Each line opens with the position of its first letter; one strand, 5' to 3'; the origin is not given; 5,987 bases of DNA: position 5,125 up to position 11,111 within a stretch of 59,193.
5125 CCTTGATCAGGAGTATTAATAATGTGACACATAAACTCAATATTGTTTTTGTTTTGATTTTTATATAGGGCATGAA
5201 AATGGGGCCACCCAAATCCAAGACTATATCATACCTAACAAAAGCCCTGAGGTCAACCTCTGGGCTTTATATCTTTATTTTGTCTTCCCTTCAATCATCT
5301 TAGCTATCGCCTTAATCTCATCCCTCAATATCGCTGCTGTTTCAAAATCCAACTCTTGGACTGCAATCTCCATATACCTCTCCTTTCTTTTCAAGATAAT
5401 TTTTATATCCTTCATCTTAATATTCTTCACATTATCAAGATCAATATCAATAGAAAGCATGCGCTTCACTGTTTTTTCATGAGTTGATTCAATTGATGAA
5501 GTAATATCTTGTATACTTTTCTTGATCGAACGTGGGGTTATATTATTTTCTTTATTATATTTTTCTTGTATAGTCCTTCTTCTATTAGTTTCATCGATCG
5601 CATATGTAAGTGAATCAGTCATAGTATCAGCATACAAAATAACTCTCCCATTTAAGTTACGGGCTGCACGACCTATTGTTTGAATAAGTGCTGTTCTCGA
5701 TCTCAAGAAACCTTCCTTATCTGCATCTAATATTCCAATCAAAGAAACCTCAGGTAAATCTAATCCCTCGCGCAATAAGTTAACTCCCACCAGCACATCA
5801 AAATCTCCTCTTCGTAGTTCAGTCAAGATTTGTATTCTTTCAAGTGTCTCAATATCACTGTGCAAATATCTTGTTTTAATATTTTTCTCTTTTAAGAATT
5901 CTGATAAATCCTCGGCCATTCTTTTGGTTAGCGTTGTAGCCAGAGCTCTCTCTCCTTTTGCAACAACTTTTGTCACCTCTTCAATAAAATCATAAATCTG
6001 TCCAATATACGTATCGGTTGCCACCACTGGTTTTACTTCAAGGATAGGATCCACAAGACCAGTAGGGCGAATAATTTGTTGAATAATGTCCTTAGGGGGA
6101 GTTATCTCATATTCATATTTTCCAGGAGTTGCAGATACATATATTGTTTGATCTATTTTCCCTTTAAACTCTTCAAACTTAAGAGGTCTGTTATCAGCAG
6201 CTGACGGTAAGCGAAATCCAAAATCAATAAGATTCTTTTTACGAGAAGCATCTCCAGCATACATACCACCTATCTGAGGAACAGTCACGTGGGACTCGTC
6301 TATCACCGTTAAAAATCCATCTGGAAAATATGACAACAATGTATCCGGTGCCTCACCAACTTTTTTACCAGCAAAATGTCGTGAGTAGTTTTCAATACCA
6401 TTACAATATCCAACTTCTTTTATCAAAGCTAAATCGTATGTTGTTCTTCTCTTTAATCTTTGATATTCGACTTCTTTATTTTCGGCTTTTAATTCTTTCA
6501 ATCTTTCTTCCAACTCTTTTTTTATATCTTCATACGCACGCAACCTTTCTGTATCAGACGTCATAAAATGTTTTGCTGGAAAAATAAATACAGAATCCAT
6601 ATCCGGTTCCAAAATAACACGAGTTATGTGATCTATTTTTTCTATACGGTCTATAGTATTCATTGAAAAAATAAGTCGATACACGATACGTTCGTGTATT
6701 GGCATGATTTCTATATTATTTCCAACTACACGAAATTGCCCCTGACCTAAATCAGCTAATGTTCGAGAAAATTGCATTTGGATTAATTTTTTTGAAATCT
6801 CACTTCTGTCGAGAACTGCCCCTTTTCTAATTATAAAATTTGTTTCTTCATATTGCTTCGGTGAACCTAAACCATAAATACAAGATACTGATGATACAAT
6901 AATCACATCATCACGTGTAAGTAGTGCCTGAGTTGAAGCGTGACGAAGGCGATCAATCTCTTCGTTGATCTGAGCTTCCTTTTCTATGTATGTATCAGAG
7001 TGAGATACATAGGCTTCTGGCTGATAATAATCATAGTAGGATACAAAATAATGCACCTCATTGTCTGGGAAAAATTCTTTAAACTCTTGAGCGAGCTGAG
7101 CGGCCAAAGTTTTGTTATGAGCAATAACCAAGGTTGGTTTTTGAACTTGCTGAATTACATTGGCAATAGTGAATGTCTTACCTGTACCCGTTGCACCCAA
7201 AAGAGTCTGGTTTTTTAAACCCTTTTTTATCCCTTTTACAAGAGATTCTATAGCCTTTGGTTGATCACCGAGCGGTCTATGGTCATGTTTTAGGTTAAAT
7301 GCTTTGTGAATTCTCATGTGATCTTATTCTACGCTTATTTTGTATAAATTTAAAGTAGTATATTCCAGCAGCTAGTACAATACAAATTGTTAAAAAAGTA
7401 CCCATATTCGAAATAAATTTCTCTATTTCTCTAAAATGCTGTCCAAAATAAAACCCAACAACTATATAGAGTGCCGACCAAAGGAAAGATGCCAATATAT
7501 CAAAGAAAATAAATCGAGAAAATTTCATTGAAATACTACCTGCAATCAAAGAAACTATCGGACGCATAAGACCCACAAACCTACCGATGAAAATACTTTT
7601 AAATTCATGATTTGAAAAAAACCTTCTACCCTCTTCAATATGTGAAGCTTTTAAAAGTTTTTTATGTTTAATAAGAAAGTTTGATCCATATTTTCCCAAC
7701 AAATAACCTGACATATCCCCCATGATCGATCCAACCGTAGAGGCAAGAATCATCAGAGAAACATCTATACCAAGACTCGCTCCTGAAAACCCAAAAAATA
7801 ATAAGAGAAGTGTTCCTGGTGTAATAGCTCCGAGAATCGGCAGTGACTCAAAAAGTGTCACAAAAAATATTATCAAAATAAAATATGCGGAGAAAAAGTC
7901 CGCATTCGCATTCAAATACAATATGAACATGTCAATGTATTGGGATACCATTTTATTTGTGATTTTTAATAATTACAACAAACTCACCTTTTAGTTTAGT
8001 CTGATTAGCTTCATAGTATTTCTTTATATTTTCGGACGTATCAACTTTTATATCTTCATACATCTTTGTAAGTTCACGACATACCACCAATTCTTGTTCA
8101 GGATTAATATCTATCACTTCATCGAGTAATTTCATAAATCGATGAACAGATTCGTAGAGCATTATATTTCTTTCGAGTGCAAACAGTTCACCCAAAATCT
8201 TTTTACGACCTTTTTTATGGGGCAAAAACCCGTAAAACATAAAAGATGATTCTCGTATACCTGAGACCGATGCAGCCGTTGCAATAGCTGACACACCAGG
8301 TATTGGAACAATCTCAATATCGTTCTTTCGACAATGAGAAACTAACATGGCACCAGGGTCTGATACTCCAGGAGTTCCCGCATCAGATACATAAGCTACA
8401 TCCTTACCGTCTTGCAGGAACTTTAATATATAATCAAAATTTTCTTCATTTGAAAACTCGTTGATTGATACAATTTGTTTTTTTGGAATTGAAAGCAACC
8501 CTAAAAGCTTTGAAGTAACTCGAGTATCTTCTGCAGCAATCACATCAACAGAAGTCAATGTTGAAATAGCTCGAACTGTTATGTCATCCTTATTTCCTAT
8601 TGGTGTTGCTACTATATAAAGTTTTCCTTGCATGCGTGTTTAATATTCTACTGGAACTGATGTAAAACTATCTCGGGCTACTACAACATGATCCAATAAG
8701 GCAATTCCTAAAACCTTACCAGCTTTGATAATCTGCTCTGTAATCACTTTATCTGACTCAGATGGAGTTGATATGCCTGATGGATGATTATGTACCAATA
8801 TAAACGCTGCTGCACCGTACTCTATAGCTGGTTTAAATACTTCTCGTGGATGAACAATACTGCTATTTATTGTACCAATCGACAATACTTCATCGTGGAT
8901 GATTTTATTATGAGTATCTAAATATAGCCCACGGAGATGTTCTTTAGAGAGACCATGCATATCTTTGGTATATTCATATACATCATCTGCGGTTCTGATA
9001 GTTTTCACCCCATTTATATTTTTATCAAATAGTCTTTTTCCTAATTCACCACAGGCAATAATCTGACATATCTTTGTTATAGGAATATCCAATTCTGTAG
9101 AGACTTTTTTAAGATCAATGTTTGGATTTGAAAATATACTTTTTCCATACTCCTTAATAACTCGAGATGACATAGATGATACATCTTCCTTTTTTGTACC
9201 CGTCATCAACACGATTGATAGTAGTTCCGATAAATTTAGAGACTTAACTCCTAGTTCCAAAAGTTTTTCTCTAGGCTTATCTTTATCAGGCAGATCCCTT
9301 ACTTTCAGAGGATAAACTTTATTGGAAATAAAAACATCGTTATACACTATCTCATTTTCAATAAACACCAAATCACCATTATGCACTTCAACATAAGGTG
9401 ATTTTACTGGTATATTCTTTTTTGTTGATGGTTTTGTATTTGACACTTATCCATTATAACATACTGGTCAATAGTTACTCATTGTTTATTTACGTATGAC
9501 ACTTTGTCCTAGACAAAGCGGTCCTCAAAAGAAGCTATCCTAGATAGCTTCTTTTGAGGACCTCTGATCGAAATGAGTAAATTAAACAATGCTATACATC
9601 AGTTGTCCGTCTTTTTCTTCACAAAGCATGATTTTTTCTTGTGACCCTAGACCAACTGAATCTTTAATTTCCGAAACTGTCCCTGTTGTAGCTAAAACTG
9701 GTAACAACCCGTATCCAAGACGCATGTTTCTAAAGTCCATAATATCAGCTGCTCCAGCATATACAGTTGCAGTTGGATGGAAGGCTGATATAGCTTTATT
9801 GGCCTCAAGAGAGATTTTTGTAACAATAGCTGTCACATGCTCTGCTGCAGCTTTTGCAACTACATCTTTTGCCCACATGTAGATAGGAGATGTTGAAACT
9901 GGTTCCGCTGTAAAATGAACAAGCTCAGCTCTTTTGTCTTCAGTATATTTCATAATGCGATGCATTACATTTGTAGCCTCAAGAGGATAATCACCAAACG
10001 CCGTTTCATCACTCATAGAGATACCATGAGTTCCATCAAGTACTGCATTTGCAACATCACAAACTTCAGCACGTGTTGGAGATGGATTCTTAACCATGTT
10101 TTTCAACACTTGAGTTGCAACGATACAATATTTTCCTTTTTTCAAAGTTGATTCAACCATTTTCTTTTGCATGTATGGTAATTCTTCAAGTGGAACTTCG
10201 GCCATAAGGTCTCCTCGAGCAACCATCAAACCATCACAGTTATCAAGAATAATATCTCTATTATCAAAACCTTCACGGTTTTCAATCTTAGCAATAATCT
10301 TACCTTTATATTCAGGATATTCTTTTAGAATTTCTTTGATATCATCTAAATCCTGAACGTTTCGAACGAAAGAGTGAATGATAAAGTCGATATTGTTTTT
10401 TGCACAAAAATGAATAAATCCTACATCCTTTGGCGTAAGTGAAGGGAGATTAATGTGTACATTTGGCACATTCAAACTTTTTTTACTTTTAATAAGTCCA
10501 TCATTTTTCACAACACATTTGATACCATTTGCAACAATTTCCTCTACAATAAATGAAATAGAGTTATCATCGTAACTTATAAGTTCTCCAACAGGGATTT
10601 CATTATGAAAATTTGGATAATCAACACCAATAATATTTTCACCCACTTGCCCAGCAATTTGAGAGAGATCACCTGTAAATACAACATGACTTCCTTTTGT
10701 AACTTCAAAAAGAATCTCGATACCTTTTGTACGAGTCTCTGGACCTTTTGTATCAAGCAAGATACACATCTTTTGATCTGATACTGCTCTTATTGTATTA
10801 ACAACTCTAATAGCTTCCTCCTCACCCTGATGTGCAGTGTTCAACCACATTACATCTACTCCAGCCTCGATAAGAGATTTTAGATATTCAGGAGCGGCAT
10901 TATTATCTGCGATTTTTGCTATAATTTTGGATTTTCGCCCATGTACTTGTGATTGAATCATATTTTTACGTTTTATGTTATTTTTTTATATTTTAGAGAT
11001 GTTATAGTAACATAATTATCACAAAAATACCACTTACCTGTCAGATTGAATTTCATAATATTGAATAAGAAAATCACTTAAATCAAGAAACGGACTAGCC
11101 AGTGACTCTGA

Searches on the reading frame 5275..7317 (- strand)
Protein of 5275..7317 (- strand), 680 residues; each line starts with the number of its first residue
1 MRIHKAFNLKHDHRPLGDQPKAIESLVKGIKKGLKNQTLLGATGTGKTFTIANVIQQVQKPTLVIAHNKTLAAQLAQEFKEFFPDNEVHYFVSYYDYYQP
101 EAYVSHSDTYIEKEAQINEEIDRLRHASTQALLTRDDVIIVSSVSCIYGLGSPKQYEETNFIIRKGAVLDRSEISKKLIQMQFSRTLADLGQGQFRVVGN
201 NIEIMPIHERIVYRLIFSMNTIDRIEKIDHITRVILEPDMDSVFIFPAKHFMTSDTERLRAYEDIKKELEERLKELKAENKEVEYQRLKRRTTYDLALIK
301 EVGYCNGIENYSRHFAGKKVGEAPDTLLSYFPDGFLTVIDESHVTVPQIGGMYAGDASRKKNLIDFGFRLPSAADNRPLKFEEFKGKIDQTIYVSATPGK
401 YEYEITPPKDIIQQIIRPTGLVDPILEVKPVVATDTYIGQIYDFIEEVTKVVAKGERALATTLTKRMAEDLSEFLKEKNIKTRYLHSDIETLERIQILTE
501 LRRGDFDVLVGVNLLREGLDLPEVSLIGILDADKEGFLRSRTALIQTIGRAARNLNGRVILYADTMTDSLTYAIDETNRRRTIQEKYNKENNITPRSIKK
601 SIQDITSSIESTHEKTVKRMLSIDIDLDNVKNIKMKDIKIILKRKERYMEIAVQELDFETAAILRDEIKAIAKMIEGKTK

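Call 51: search_protein_families(library=pfam, proteins=[window:5275-7317:-], max_evalue=0.00001)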
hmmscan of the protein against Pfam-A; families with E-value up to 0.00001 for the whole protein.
window:5275-7317:- (680 aa): 6 families
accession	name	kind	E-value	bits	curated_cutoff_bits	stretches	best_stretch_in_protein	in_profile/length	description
PF12344.14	UvrB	-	1.7e-20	73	27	1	561-602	1-42/43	Ultra-violet resistance protein B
PF00271.37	Helicase_C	-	8.1e-20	71.6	23.5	1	448-554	6-109/110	Helicase conserved C-terminal domain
PF17757.6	UvrB_inter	-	2.7e-18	66.3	22.9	1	163-251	3-91/91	UvrB interaction domain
PF04851.21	ResIII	-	8.3e-15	55.5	22.5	1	18-141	7-131/164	Type III restriction enzyme, res subunit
PF02151.25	UVR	-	1.1e-06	28.6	21.5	1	641-672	3-34/36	UvrB/uvrC motif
PF00270.35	DEAD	-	3.3e-06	27.4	26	0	19-92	4-80/167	DEAD/DEAH box helicase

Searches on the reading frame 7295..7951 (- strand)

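Call 51: search_protein_families(library=pfam, proteins=[window:7295-7951:-], max_evalue=0.00001)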
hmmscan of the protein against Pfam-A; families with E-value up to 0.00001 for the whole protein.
window:7295-7951:- (218 aa): 1 family
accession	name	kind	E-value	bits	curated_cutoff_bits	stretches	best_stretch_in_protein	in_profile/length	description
PF09335.16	VTT_dom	-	2.1e-16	60.9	33.9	1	45-166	2-121/123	VTT domain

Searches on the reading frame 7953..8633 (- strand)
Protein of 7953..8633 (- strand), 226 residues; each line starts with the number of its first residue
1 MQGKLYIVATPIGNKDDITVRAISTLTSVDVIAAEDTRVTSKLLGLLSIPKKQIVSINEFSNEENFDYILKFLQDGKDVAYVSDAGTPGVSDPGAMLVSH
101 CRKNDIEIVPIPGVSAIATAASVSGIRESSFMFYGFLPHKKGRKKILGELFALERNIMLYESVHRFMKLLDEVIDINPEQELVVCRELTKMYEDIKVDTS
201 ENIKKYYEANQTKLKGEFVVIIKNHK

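Call 51: search_protein_families(library=pfam, proteins=[window:7953-8633:-], max_evalue=0.00001)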
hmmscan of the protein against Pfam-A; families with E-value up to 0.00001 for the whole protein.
window:7953-8633:- (226 aa): 1 family
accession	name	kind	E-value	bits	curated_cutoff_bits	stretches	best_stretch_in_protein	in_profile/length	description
PF00590.25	TP_methylase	-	2.4e-33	116.3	27.8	1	4-202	1-210/212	Tetrapyrrole (Corrin/Porphyrin) Methylases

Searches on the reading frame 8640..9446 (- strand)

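Call 51: search_protein_families(library=pfam, proteins=[window:8640-9446:-], max_evalue=0.00001)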
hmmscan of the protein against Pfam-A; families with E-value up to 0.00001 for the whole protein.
window:8640-9446:- (268 aa): 2 families
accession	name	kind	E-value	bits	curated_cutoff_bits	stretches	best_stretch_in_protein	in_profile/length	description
PF04002.20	RadC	-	3.2e-40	137.3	22.1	1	150-264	1-116/121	RadC-like JAB domain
PF20582.4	UPF0758_N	-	1.3e-13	51.2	27.1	1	49-101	1-52/77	UPF0758 N-terminal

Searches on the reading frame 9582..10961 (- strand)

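Call 51: search_protein_families(library=pfam, proteins=[window:9582-10961:-], max_evalue=0.00001)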
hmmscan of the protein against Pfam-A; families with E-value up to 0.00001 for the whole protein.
window:9582-10961:- (459 aa): 1 family
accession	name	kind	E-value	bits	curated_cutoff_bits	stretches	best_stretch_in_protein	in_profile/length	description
PF00224.27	PK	-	2e-89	300.3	30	1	9-329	2-327/328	Pyruvate kinase, barrel domain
